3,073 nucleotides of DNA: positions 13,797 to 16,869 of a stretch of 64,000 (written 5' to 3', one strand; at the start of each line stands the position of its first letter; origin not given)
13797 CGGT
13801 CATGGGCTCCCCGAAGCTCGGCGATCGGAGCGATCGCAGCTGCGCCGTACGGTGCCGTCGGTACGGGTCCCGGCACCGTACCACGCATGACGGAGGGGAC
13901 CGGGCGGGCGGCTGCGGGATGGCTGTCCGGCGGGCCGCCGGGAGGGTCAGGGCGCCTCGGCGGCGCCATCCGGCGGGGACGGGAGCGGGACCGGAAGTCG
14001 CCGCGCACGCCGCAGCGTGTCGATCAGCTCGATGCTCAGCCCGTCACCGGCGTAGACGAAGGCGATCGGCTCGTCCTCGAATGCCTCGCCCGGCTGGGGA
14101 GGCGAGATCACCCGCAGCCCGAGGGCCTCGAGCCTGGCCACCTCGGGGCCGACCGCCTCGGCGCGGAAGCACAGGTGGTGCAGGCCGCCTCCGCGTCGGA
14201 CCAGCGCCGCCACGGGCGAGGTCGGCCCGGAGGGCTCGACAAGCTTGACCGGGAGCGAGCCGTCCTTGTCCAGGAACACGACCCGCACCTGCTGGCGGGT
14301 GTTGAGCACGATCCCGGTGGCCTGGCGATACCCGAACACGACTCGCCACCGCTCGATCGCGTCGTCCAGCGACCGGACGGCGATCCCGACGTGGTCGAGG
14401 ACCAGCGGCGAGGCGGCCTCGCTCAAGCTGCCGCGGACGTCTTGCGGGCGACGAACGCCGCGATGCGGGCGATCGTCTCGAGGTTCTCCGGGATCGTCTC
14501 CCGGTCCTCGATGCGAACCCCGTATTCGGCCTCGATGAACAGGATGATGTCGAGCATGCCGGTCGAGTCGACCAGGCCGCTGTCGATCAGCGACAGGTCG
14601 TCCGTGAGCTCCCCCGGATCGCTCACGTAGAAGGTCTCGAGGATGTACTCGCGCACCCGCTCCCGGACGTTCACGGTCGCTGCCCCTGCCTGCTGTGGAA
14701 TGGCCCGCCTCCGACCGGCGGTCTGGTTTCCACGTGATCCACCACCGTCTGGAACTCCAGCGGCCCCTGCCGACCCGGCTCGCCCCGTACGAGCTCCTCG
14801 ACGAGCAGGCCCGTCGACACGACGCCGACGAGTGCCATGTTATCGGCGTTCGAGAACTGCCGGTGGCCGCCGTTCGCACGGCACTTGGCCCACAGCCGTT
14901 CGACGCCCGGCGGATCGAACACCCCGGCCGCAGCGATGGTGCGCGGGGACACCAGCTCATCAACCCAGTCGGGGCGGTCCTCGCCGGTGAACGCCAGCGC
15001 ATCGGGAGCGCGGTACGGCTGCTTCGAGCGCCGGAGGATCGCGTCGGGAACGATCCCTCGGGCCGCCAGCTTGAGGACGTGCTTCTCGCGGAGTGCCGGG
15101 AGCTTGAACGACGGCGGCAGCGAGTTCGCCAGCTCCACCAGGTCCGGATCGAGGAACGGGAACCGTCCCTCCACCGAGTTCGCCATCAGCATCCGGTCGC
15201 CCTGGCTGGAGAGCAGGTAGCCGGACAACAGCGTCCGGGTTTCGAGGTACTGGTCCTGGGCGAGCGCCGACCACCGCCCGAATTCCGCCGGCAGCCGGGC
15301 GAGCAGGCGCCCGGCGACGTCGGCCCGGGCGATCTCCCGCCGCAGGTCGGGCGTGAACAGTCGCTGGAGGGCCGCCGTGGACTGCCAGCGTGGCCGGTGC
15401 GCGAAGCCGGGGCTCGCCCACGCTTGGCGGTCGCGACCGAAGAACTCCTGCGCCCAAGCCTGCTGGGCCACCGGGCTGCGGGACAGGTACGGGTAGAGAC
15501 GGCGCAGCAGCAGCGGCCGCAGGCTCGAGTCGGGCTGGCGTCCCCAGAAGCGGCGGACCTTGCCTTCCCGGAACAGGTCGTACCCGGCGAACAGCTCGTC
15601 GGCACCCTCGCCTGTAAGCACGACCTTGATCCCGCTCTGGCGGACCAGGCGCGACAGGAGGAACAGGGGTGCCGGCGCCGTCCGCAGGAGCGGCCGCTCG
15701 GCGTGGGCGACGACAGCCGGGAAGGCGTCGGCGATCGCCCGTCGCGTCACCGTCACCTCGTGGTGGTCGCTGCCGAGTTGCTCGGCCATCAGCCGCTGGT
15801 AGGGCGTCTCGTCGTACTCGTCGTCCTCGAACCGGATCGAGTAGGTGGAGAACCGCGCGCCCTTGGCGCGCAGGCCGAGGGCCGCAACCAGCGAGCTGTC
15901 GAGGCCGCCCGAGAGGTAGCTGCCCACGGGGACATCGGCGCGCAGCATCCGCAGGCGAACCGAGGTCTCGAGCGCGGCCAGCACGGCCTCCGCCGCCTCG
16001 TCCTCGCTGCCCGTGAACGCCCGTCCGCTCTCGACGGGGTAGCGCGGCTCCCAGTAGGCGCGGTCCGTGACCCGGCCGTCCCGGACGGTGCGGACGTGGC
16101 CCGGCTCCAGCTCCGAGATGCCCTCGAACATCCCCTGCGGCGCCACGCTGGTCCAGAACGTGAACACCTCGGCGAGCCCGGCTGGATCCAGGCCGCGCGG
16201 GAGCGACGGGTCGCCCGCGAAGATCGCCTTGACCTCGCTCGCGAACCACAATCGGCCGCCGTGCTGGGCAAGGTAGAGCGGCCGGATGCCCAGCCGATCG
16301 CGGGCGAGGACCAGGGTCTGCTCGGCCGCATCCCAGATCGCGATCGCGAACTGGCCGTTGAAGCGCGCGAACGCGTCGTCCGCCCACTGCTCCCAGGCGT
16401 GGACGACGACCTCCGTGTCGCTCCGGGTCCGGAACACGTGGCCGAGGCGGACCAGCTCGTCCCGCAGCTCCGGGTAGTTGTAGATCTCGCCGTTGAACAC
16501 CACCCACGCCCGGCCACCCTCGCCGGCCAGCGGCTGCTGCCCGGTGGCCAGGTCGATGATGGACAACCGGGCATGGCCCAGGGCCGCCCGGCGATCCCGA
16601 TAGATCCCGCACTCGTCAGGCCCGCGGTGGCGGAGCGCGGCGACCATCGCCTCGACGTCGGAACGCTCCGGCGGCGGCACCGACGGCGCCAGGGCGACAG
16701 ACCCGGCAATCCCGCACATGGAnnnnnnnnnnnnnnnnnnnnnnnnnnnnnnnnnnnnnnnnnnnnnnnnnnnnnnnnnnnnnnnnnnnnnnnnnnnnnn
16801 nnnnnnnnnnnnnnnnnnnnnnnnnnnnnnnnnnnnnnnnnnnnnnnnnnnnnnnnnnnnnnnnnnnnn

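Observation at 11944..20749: Acyl-carrier / amidotransferase cassette inserted into a bacillosamine-type amino-sugar module: candidate undescribed N-acyl sugar decoration pathway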

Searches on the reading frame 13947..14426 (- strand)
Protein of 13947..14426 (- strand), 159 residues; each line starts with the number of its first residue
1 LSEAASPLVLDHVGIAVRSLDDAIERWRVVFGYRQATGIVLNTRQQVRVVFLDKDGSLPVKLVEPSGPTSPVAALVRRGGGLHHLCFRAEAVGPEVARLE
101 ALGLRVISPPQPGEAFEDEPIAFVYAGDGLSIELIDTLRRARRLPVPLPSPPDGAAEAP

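Call 6: search_protein_families(library=pfam, proteins=[window:13947-14426:-], max_evalue=0.01)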
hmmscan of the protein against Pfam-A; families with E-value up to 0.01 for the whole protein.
window:13947-14426:- (159 aa): 3 families
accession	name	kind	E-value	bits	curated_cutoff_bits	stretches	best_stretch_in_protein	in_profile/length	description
PF13669.12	Glyoxalase_4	-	3e-20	73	27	1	11-123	1-109/109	Glyoxalase/Bleomycin resistance protein/Dioxygenase superfamily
PF00903.31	Glyoxalase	-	2.4e-07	31.6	20.6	1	10-113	2-102/121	Glyoxalase/Bleomycin resistance protein/Dioxygenase superfamily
PF13468.12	Glyoxalase_3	-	4.7e-07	30.5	25.1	1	10-109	1-105/176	Glyoxalase-like domain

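Call 7: search_protein_families(library=ncbifam, proteins=[window:13947-14426:-], max_evalue=0.01)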
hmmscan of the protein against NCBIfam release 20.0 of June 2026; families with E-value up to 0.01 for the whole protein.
window:13947-14426:- (159 aa): 2 families
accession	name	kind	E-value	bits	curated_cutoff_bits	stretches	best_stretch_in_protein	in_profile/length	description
TIGR03081.1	metmalonyl_epim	equivalog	3.7e-16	59.8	114.95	1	10-127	2-118/129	methylmalonyl-CoA epimerase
TIGR00068.2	glyox_I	equivalog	0.00097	19.1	120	1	81-137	87-140/143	lactoylglutathione lyase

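Call 63: search_solved_structures(query=window:13947-14426:-, max_evalue=0.001, show_alignments=1)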
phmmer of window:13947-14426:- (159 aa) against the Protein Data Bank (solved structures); distinct sequences matched with E-value up to 0.001: 11.
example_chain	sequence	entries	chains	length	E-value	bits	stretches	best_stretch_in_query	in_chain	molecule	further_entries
3hdp_A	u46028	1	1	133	9.9e-14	54.9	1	8-136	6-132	Glyoxalase-I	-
2qh0_A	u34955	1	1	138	1e-13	54.9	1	8-136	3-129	Lactoylglutathione lyase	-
6xbr_A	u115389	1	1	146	1.5e-09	41.4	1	10-128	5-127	Methylmalonyl-CoA epimerase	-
3oa4_A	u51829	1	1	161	1.5e-09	41.4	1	9-126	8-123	glyoxalase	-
6xbs_A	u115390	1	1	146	3e-09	40.4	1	10-128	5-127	Methylmalonyl-CoA epimerase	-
6wf6_A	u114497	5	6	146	3.3e-09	40.2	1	10-128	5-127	Methylmalonyl-CoA epimerase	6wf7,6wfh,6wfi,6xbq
6xbv_A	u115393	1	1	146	3.7e-09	40.1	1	10-128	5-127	Methylmalonyl-CoA epimerase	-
3rmu_A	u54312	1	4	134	5.7e-09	39.5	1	10-128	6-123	Methylmalonyl-CoA epimerase, mitochondrial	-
6xbt_A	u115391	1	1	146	6e-09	39.4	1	10-128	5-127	Methylmalonyl-CoA epimerase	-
6qh4_C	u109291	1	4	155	6.6e-08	36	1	10-127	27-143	Methylmalonyl-CoA epimerase, mitochondrial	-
6bu2_A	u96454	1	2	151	3.9e-07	33.5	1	9-137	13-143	Glyoxalase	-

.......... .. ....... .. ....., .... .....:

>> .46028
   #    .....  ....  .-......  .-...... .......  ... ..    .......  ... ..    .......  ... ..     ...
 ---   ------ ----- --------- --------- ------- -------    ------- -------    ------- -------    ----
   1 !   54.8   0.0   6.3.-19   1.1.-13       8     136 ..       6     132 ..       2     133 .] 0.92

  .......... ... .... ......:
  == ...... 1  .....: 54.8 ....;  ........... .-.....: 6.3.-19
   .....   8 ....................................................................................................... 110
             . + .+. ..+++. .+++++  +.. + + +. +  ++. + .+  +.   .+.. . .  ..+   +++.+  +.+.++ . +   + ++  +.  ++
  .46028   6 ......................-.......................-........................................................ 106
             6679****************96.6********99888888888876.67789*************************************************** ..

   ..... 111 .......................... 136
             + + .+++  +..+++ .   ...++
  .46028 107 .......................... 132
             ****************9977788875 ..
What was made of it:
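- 13947..14426 (-): VOC / methylmalonyl-CoA-epimerase-like protein (159 aa), a lineage-specific accessory gene. PDB matches are 'glyoxalase I' entries (55 bits) and methylmalonyl-CoA epimerases (about 40 bits) (call 63).
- On Methylmalonyl-CoA epimerase: PDB methylmalonyl-CoA epimerases match at only about 40 bits (call 63).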

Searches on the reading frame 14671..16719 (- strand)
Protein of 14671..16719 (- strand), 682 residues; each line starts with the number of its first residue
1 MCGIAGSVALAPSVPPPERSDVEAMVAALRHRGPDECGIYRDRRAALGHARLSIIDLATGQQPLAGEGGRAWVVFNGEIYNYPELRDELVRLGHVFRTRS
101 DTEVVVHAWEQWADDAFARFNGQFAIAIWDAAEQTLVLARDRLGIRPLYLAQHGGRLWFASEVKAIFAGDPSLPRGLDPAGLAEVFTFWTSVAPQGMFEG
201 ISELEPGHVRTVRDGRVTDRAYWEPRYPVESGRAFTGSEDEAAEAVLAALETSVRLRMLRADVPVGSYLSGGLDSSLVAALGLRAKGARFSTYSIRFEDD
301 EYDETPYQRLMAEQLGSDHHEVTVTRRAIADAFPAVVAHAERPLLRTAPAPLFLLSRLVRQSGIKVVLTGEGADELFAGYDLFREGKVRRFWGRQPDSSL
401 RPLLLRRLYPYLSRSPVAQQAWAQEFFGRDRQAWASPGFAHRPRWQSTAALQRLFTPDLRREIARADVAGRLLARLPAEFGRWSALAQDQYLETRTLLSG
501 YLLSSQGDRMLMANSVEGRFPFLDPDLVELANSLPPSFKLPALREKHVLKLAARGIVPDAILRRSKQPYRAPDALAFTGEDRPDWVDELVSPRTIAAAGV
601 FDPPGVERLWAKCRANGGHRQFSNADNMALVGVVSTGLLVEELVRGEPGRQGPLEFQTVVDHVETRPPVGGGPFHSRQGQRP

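Call 6: search_protein_families(library=pfam, proteins=[window:14671-16719:-], max_evalue=0.01)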
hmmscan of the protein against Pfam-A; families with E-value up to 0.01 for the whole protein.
window:14671-16719:- (682 aa): 3 families
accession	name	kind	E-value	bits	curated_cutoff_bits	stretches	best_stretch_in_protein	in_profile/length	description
PF00733.27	Asn_synthase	-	1.4e-92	311.6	21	1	246-621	2-337/354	Asparagine synthase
PF13537.11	GATase_7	-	2.3e-46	157.2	25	1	49-167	1-122/123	Glutamine amidotransferase domain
PF13522.11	GATase_6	-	5.2e-42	143.4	27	1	34-162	1-130/130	Glutamine amidotransferase domain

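Call 7: search_protein_families(library=ncbifam, proteins=[window:14671-16719:-], max_evalue=0.01)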
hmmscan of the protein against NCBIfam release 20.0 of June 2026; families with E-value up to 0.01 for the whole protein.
window:14671-16719:- (682 aa): 10 families
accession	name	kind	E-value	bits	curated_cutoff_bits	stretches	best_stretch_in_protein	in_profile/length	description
TIGR01536.1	asn_synth_AEB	equivalog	1.7e-156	522.2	267.1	1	2-569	1-517/517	asparagine synthase (glutamine-hydrolyzing)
TIGR03108.1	eps_aminotran_1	hypoth_equivalog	1.8e-126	423.3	816.9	1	1-614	1-605/628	XrtA/PEP-CTERM system amidotransferase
TIGR03104.1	trio_amidotrans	equivalog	5.4e-116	388.2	570.1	2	1-383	1-383/589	N-acetylglutaminylglutamine amidotransferase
NF006949.0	PRK09431.1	equivalog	1.4e-94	317.6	499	3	1-167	1-166/554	asparagine synthase B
NF033535.1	lass_lactam_cya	exception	3.9e-62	210.7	525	2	1-387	1-387/668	lasso peptide isopeptide bond-forming cyclase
NF033561.1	macrolact_Ik_Al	subfamily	1.6e-16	60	300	1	102-565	61-488/561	albusnodin/ikarugamycin family macrolactam cyclase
TIGR01134.1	purF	equivalog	3.5e-11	43.1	350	1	45-167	66-200/432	amidophosphoribosyltransferase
NF001484.0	PRK00331.1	subfamily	4.7e-11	41.8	381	1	63-167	87-199/601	isomerizing glutamine--fructose-6-phosphate transaminase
TIGR01135.1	glmS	equivalog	7.2e-11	41.3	418.05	1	63-167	86-198/607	glutamine--fructose-6-phosphate transaminase (isomerizing)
NF002048.0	PRK00876.1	subfamily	0.00096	18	313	1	238-325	15-101/330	NAD(+) synthase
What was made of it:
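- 14671..16719 (-): AsnB-type glutamine amidotransferase (682 aa, Cys2). GATase_7 157 bits plus Asn_synthase 312 bits; TIGR01536 522 bits; TIGR03108 (XrtA-associated amidotransferase) 423, below its cutoff of 817 (calls 6, 7).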

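Call 24: search_solved_structures(query=window:14671-16719:-, max_evalue=0.00001)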
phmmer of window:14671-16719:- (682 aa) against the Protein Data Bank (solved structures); distinct sequences matched with E-value up to 0.00001: 7.
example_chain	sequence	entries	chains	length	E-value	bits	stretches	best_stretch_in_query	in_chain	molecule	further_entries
7ylz_A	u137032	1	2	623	1.9e-69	238.2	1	1-396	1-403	hydroxyamidotransferase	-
1ct9_A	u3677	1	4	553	1.5e-47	165.9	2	27-167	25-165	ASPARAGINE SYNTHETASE B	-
6gq3_A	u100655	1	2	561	1e-33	120.2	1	28-389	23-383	Asparagine synthetase [glutamine-hydrolyzing]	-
8sue_A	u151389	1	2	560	1e-33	120.1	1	28-389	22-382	Asparagine synthetase [glutamine-hydrolyzing]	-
9b6c_A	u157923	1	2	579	1.5e-32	116.3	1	28-389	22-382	Asparagine synthetase [glutamine-hydrolyzing]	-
6lbp_A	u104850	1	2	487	1.6e-08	36.9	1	46-175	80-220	Amidophosphoribosyltransferase 2, chloroplastic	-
1q15_A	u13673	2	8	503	5.4e-07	31.8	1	95-379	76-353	CarA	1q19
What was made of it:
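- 14671..16719 (-): Best PDB matches are TsnB9 7ylz and E. coli AsnB 1ct9 (call 24).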
